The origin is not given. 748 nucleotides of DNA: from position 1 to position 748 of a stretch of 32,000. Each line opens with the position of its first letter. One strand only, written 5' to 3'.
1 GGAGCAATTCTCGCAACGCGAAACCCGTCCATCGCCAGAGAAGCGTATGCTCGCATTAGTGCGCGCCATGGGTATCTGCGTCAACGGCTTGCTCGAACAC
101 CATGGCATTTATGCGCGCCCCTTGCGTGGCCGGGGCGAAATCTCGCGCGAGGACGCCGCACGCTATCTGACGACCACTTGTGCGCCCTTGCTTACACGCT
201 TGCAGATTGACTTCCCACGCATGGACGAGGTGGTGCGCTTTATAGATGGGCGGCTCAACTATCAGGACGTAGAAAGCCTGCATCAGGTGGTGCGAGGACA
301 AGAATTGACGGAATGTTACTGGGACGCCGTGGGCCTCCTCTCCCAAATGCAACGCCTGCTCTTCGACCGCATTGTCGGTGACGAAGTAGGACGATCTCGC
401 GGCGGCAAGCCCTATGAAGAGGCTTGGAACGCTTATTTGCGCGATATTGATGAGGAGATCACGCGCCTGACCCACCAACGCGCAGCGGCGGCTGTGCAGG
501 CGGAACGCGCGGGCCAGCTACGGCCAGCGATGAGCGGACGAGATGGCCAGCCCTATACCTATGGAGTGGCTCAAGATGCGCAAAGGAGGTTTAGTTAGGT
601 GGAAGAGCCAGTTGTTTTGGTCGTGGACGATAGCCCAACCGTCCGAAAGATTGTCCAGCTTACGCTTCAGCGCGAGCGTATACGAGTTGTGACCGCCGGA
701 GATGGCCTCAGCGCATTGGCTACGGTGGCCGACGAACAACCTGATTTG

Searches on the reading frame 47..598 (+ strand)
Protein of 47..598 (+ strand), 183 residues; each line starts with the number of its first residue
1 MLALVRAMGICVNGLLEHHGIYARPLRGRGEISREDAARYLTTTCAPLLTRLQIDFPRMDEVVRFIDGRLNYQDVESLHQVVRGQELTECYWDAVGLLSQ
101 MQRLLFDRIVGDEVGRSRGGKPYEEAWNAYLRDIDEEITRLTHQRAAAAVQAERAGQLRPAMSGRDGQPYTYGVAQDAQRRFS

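Call 36: find_encoding_contigs(protein=window:47-598:+, flank=10000, max_places=3)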
Protein window:47-598:+ (183 aa): no gene with exactly this product is on record in the collection.
